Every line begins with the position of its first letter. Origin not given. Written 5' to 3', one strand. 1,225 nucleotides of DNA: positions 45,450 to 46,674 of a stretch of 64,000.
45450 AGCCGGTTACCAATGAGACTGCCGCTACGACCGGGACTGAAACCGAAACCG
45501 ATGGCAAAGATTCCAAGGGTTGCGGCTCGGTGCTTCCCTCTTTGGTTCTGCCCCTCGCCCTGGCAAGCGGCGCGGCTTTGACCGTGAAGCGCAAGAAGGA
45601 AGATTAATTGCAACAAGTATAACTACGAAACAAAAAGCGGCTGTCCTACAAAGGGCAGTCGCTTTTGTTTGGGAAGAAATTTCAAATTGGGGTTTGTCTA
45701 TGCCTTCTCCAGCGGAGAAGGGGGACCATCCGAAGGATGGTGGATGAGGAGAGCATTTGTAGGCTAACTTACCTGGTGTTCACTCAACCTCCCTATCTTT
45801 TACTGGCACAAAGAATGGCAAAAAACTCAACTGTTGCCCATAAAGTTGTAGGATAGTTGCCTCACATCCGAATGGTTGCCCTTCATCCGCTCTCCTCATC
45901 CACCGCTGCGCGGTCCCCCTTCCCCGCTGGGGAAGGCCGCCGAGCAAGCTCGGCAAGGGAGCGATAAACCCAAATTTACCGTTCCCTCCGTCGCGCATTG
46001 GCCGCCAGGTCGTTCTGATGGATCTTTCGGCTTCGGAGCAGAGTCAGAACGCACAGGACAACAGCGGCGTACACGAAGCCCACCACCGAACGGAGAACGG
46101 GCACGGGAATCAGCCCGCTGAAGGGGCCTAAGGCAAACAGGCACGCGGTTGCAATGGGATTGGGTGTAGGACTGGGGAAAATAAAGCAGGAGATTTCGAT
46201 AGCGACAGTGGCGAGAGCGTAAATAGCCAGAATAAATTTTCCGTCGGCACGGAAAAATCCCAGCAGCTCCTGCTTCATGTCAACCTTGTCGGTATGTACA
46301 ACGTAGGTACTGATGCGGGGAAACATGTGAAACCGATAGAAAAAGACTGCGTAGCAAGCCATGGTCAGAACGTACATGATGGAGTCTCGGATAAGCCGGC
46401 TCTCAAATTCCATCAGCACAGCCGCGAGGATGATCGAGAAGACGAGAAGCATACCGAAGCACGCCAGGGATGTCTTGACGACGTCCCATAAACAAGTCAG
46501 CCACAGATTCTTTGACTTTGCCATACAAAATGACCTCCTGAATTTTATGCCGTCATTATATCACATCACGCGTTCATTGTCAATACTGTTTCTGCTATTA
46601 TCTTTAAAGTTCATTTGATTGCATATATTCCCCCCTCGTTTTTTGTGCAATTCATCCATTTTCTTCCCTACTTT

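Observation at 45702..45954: Inverted pair of a two-hairpin REP-like element with compensatory stem changes, each copy in the 3' UTR of a convergent gene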

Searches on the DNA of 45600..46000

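Call 6: search_rna_families(source=window, start=45600, end=46000, threshold=evalue, max_evalue=10, show_alignments=4)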
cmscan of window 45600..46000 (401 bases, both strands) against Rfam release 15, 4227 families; matches with E-value up to 10: 8.
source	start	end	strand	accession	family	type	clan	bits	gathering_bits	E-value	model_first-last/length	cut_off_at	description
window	45603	45665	+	RF02844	RefA9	Gene; antisense;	-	19.7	49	1.2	1-64/64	no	Enterococcus sRNA A9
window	45628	45672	+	RF03474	mir-4766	Gene; miRNA;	-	18.5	72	0.58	1-56/56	no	mir-4766 microRNA precursor family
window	45634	45687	-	RF02503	Atu_C9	Gene; sRNA;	-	16.6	40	0.024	141-192/192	no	Rhizobiales sRNA Atu_C9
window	45623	45699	-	RF00519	suhB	Gene; sRNA;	CL00108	15.7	41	0.92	1-77/77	no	Makes More Granules Regulator RNA (mmgR)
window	45628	45670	+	RF00764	mir-191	Gene; miRNA;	-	14.7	54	2.1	22-69/91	no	mir-191 microRNA precursor family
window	45918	45961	+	RF03537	Flavi_TBFV_SL6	Cis-reg;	-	13.2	38.3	3.6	1-45/45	no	Tick-borne Flavivirus short stem-loop SL6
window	45886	45903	-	RF01124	sR36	Gene; snRNA; snoRNA; CD-box;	-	10.7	55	3.2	1-55/55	no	Small nucleolar RNA sR36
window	45740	45754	+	RF01124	sR36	Gene; snRNA; snoRNA; CD-box;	-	10.3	55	4.2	1-55/55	no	Small nucleolar RNA sR36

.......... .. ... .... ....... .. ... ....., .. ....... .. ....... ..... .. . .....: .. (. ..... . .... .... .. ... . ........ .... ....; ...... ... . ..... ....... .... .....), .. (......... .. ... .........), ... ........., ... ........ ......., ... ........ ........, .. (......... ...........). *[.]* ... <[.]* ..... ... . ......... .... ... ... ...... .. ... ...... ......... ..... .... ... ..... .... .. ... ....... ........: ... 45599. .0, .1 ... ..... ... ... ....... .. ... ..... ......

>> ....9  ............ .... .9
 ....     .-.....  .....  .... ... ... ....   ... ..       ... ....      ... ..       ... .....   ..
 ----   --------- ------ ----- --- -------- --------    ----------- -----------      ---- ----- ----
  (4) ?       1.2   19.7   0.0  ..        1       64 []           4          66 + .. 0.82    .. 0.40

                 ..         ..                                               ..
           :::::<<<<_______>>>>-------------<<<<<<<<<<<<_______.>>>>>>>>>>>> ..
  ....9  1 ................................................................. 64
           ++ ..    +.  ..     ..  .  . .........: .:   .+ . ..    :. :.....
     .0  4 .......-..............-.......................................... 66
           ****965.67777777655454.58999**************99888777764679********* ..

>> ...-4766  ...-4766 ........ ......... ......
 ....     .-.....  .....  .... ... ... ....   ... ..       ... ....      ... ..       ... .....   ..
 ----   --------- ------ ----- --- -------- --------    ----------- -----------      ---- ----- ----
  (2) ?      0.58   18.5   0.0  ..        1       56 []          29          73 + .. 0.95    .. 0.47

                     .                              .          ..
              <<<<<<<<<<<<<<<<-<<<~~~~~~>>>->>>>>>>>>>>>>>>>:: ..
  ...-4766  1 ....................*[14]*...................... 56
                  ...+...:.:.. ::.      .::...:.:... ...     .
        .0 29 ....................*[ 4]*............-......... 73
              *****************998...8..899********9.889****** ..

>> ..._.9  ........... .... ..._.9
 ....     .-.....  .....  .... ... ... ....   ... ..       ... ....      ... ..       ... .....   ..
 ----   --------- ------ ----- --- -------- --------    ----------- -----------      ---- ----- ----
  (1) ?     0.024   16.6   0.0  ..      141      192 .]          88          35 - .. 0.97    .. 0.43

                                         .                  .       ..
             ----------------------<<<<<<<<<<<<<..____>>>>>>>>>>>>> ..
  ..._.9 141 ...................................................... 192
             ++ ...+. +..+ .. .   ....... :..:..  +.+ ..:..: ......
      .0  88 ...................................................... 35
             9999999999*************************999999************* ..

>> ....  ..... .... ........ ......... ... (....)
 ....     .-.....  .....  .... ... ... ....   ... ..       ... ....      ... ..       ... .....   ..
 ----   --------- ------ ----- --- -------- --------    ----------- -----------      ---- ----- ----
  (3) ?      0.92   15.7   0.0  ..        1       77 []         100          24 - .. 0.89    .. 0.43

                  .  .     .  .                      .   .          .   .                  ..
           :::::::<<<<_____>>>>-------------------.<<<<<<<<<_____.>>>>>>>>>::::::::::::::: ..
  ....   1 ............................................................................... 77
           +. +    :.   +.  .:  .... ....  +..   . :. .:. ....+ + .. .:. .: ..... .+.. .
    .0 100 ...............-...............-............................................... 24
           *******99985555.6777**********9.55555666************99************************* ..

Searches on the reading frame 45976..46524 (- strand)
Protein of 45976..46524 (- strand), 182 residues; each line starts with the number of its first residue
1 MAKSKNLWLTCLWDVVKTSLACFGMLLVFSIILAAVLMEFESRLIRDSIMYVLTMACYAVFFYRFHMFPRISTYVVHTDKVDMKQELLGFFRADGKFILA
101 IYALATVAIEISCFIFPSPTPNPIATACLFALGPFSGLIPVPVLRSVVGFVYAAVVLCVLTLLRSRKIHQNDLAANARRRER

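Call 19: search_protein_families(library=pfam, proteins=[window:45976-46524:-])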
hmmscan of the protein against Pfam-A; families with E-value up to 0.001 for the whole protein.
window:45976-46524:- (182 aa): 0 families

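Call 33: find_encoding_contigs(protein=window:45976-46524:-, flank=2500, max_places=10)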
Protein window:45976-46524:- (182 aa): no gene with exactly this product is on record in the collection.

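Call 34: find_homologous_proteins(query=window:45976-46524:-, max_evalue=1e-20)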
Query window:45976-46524:- (182 aa): 41 proteins with E <= 1e-20 among 111 candidates.
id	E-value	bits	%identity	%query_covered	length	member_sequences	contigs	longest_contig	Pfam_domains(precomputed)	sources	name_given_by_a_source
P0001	4.1e-111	387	98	100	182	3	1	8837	-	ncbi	-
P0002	3.9e-102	358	92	100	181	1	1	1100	-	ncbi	-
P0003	1.5e-101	356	91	100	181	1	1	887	-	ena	-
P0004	2.6e-99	348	87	100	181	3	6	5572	-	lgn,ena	-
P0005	1.7e-95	336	82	100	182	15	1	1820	-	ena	-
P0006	3.8e-94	332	84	100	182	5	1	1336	-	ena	-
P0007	3.7e-85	302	76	100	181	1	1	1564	-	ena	-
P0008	5.0e-75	269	70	100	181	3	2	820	-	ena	-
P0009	1.3e-73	265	69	100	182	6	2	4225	-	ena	-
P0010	1.8e-73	264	68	100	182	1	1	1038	-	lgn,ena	-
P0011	7.8e-72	259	66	100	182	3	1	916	-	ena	-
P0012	2.3e-71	257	65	100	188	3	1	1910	-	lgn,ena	-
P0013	2.6e-71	257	67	100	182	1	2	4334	-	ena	-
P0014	3.8e-69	250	66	99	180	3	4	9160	-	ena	-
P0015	1.2e-68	249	63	100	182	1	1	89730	-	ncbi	-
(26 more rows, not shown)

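Call 35: find_encoding_contigs(protein=P0001, flank=2500, max_places=5)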
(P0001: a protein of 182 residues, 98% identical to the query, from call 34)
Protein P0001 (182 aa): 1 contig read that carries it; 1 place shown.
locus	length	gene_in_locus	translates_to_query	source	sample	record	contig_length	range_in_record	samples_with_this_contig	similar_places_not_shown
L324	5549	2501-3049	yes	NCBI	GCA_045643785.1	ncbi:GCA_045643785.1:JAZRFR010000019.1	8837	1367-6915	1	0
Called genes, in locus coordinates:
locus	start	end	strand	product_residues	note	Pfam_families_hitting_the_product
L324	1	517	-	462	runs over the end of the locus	PF00009:GTP_EFTU, PF01926:MMR_HSR1, PF02421:FeoB_N, PF04548:AIG1 (weak), PF01926:MMR_HSR1, PF02421:FeoB_N, PF00009:GTP_EFTU, PF14714:KH_dom-like, +3 more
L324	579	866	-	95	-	-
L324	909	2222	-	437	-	PF17820:PDZ_6, PF19238:Radical_SAM_2, PF04055:Radical_SAM (faint), PF04459:DUF512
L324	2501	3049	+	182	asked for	-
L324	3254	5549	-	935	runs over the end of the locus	-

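Call 36: find_encoding_contigs(protein=P0004, flank=2500, max_places=6)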
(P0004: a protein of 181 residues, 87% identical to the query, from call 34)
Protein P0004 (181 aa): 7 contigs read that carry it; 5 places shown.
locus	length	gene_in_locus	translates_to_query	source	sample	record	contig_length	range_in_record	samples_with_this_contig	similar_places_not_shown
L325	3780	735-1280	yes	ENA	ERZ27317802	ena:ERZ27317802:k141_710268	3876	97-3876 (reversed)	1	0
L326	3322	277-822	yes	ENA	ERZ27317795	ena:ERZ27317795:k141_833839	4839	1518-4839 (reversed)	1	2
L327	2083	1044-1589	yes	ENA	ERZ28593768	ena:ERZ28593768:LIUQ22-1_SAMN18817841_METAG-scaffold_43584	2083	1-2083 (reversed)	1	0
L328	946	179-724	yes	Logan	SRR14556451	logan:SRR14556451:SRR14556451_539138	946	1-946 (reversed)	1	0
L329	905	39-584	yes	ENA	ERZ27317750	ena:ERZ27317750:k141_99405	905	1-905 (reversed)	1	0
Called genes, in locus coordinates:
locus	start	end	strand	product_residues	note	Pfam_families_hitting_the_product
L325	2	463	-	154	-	?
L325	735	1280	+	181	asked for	-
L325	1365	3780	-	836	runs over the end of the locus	?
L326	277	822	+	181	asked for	-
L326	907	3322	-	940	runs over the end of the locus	-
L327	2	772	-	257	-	?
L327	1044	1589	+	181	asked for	-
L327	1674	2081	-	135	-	?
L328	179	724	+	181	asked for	-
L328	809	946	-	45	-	?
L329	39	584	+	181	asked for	-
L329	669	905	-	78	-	?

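Call 37: find_encoding_contigs(protein=P0015, flank=2500, max_places=3)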
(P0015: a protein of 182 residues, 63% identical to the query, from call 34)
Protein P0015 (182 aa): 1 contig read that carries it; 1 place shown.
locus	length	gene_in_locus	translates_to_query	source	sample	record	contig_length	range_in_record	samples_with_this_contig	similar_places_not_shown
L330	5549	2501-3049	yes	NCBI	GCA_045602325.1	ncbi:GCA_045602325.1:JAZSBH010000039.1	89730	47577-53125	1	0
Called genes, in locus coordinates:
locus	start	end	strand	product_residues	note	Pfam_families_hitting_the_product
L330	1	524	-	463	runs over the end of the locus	PF00009:GTP_EFTU, PF01926:MMR_HSR1, PF02421:FeoB_N, PF00009:GTP_EFTU, PF01926:MMR_HSR1, PF02421:FeoB_N, PF04548:AIG1 (weak), PF14714:KH_dom-like, +4 more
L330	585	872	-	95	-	-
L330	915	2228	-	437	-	PF17820:PDZ_6, PF19238:Radical_SAM_2, PF04055:Radical_SAM (faint), PF04459:DUF512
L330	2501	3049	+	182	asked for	-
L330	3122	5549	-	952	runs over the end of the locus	-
